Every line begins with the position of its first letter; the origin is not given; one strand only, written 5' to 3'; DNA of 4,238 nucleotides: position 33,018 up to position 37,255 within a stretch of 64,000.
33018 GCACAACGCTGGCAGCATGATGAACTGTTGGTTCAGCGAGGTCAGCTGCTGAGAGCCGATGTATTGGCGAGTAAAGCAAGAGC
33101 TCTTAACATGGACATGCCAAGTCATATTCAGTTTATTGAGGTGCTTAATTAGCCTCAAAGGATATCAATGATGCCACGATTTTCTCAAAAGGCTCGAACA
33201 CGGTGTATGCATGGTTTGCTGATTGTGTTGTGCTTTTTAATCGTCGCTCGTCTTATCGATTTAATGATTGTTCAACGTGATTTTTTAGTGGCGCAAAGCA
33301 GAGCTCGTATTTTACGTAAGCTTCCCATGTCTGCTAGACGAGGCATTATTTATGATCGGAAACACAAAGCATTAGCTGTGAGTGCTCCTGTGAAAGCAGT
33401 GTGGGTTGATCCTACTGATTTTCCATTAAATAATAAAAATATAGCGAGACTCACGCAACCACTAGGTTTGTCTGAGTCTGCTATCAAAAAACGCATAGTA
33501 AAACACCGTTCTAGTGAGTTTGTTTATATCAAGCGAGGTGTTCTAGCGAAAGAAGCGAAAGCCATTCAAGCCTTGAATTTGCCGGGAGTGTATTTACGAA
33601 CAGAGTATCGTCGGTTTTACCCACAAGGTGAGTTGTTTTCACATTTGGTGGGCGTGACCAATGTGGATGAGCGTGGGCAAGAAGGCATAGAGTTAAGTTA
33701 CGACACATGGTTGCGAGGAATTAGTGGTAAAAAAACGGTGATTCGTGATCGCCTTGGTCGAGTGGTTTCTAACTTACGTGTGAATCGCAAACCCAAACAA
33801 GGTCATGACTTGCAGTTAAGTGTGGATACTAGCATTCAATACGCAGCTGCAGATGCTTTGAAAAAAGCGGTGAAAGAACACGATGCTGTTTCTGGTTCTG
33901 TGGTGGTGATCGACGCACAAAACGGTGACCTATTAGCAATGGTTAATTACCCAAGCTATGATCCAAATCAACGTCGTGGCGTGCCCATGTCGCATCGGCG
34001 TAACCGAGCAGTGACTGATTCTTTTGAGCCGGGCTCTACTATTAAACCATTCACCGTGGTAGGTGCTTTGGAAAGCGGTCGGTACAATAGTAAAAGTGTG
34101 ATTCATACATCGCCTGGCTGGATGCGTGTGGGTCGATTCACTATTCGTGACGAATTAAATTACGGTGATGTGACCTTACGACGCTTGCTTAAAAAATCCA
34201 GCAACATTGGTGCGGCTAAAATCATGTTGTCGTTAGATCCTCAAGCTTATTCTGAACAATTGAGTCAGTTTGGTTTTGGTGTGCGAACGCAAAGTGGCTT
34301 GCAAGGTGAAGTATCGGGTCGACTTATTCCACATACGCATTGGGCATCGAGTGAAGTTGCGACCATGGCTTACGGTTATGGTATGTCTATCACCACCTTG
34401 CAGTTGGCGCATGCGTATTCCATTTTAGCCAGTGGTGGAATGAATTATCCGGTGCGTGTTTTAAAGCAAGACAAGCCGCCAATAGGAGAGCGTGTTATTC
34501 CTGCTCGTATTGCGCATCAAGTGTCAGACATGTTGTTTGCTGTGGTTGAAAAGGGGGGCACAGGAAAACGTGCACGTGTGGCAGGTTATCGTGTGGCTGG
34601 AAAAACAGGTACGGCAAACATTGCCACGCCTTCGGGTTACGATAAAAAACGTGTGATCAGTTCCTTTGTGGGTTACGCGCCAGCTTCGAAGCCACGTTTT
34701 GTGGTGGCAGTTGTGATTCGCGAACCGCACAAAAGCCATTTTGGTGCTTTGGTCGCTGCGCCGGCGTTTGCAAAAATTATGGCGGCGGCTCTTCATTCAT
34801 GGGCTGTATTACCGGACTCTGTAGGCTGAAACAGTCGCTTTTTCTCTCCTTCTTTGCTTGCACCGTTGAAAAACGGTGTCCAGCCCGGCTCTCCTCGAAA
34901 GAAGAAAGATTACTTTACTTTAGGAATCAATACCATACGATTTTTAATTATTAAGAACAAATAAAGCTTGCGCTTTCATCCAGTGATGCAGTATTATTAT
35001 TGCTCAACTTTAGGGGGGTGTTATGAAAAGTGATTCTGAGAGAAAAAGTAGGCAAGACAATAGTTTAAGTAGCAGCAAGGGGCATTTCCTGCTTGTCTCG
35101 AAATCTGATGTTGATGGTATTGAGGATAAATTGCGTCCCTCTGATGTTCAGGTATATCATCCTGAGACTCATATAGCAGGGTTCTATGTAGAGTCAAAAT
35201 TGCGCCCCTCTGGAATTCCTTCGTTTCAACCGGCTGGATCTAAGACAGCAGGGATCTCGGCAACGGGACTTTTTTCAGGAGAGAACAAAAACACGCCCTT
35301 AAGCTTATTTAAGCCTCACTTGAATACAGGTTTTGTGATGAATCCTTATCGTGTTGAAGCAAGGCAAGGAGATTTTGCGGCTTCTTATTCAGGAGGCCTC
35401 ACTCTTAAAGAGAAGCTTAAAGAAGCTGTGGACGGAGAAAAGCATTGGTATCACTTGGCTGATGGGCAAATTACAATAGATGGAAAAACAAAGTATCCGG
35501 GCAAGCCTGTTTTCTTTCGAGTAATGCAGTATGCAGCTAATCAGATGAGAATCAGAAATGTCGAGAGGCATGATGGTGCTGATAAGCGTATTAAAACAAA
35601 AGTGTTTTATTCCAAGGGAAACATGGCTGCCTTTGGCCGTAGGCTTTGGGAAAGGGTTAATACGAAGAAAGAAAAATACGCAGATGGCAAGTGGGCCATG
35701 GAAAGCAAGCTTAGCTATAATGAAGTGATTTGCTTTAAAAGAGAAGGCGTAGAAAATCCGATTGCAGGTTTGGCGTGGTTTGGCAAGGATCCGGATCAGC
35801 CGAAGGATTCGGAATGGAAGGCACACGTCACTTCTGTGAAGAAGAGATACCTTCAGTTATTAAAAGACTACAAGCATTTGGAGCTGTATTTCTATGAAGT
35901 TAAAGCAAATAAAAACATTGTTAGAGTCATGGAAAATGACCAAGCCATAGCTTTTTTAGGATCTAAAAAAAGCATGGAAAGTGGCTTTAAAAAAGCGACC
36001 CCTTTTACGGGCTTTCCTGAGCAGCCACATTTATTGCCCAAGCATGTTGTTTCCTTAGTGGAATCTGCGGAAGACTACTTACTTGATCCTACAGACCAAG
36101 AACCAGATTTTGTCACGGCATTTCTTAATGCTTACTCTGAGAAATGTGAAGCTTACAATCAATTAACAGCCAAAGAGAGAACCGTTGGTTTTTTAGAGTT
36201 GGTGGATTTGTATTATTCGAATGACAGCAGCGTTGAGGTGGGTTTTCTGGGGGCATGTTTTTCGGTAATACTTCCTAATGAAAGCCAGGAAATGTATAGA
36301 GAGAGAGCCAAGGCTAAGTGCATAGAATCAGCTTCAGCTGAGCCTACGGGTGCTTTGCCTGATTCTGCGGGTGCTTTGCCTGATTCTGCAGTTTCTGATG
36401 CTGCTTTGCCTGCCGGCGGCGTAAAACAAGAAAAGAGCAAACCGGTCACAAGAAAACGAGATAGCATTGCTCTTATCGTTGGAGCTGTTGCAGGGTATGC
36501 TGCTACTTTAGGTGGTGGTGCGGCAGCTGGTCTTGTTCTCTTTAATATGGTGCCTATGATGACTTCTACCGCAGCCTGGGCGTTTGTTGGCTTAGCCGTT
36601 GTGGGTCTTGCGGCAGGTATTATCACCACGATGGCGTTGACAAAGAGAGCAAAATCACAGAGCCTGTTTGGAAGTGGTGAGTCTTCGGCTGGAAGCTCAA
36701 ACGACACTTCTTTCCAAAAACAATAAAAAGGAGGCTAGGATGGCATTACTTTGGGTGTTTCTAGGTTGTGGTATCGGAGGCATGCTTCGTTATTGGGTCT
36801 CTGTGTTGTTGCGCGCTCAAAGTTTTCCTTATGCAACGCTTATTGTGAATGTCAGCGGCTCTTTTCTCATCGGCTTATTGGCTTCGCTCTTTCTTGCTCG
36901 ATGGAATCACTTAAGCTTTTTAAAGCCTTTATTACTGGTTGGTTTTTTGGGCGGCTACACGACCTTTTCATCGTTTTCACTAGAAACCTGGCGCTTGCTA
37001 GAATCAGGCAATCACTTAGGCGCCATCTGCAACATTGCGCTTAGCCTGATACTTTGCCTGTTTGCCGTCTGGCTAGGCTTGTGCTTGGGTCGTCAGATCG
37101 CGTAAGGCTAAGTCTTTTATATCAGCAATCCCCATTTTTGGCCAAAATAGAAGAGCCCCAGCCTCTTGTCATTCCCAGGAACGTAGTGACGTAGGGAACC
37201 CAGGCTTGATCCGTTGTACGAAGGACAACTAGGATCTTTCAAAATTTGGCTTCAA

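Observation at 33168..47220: The dcw cluster is split between ftsI and murE by a ~10.6-kb accessory insertion, and murE is inverted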

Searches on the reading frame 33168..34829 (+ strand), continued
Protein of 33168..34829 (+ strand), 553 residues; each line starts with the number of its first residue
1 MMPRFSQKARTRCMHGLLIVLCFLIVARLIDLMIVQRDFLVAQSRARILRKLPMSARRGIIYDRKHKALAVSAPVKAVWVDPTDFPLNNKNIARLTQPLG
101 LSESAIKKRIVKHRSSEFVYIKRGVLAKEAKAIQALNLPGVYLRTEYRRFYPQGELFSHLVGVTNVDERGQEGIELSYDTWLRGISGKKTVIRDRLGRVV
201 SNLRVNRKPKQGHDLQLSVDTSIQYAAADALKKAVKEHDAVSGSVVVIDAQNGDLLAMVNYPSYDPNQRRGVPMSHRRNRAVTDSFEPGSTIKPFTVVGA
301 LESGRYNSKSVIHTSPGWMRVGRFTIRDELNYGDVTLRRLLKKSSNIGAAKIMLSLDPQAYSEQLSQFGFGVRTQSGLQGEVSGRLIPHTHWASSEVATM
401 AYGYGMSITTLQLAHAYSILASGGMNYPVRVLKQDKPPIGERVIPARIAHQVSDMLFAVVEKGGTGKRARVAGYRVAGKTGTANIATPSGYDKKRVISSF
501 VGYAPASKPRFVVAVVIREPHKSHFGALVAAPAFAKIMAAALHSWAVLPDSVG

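Call 59: find_encoding_contigs(protein=P0126, flank=10000, max_places=1)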
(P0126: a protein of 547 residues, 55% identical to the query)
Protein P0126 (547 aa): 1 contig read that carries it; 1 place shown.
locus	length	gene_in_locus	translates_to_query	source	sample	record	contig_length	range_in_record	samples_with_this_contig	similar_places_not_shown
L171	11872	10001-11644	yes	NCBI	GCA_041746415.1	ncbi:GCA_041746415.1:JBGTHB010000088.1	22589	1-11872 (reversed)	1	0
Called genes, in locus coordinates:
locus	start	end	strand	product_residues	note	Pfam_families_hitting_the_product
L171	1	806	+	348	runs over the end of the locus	PF00005:ABC_tran, PF02463:SMC_N, PF09818:ABC_ATPase (faint), PF13304:AAA_21 (faint), PF09383:NIL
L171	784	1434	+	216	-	PF00528:BPD_transp_1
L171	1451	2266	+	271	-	PF03180:Lipoprotein_9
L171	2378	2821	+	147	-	PF13635:DUF4143 (weak)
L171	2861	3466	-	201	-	-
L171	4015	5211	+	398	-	PF00155:Aminotran_1_2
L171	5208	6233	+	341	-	PF08240:ADH_N, PF13602:ADH_zinc_N_2 (faint), PF16912:Glu_dehyd_C, PF00107:ADH_zinc_N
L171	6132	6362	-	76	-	-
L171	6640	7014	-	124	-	-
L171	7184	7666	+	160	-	PF04461:YajQ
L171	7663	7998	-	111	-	-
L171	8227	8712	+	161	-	PF02381:MraZ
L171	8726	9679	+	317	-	PF01795:Methyltransf_5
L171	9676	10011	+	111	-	PF04999:FtsL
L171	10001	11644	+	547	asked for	PF03717:PBP_dimer, PF00905:Transpeptidase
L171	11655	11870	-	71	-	?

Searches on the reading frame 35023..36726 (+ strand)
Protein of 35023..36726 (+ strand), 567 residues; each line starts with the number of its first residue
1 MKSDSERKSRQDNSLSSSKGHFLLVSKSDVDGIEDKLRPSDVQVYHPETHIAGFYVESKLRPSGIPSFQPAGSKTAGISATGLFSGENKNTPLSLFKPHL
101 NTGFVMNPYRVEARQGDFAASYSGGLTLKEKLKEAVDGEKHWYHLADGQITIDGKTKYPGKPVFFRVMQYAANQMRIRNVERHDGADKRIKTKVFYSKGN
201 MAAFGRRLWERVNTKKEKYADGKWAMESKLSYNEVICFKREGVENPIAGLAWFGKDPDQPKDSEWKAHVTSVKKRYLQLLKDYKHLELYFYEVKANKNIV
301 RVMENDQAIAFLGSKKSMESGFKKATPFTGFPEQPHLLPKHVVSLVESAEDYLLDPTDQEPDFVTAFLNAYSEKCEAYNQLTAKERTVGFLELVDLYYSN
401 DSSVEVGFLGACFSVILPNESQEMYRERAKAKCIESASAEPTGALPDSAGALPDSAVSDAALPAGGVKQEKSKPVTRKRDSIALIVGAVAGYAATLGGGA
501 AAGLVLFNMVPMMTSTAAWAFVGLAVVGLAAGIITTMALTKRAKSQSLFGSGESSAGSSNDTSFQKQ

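Call 3: search_protein_families(library=pfam, proteins=[window:35023-36726:+])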
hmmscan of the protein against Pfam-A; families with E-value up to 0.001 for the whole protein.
window:35023-36726:+ (567 aa): 0 families

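Call 4: search_protein_families(library=ncbifam, proteins=[window:35023-36726:+])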
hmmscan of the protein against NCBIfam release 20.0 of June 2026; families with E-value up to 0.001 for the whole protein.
window:35023-36726:+ (567 aa): 0 families

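Call 33: search_protein_families(library=pfam, proteins=[window:35023-36726:+], max_evalue=1)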
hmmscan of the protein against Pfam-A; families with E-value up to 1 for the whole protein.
window:35023-36726:+ (567 aa): 0 families

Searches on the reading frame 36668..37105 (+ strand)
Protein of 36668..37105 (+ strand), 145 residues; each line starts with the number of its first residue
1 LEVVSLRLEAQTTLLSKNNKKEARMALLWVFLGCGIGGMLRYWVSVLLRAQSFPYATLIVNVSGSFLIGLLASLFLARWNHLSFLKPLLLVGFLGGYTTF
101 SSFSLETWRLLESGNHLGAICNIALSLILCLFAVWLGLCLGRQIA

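Call 3: search_protein_families(library=pfam, proteins=[window:36668-37105:+])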
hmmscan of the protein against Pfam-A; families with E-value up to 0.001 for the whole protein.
window:36668-37105:+ (145 aa): 1 family
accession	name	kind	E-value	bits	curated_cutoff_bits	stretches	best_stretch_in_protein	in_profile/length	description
PF02537.21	CRCB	-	1.5e-27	96.4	32.9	1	28-138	1-103/103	CrcB-like protein, Camphor Resistance (CrcB)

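Call 4: search_protein_families(library=ncbifam, proteins=[window:36668-37105:+])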
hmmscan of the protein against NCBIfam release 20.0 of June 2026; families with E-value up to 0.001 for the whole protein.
window:36668-37105:+ (145 aa): 31 families (the best 25 are shown)
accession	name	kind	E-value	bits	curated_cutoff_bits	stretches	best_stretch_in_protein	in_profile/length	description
NF010802.0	PRK14206.1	equivalog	2.2e-30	105.3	140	1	26-138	2-119/131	fluoride efflux transporter CrcB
NF010791.0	PRK14195.1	equivalog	1.7e-29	102.7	129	1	27-144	4-124/125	fluoride efflux transporter CrcB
TIGR00494.1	crcB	equivalog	3.3e-27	95.2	80.45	1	28-140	1-116/117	fluoride efflux transporter CrcB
NF010799.0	PRK14203.1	equivalog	1.6e-26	92.9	129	1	26-143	7-129/132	fluoride efflux transporter CrcB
NF010794.0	PRK14198.1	equivalog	1.8e-23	83.4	125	1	25-144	2-124/125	fluoride efflux transporter CrcB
NF010830.0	PRK14234.1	equivalog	5.1e-22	78.6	111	1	30-142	8-123/124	fluoride efflux transporter CrcB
NF010797.0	PRK14201.1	equivalog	7.2e-22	78.2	119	1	25-144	1-120/121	fluoride efflux transporter CrcB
NF010829.0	PRK14233.1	equivalog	8.9e-21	74.5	128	1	27-138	6-122/133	fluoride efflux transporter CrcB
NF010805.0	PRK14209.1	equivalog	2.3e-20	73.1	125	1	26-142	4-120/124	fluoride efflux transporter CrcB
NF010792.0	PRK14196.1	equivalog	4.3e-20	72.1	125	1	26-140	4-120/127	fluoride efflux transporter CrcB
NF010824.0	PRK14228.1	equivalog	4.4e-20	72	99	1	29-142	7-120/122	fluoride efflux transporter CrcB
NF010796.0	PRK14200.1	equivalog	6.9e-18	65.2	144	1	27-138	7-121/127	fluoride efflux transporter CrcB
NF010810.0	PRK14214.1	equivalog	3.3e-17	63.3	132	1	27-141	5-117/118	fluoride efflux transporter CrcB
NF010828.0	PRK14232.1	equivalog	6.2e-17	61.8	118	1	25-143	1-117/120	fluoride efflux transporter CrcB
NF010812.0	PRK14216.1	equivalog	6.4e-17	61.9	128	1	25-142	7-126/132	fluoride efflux transporter CrcB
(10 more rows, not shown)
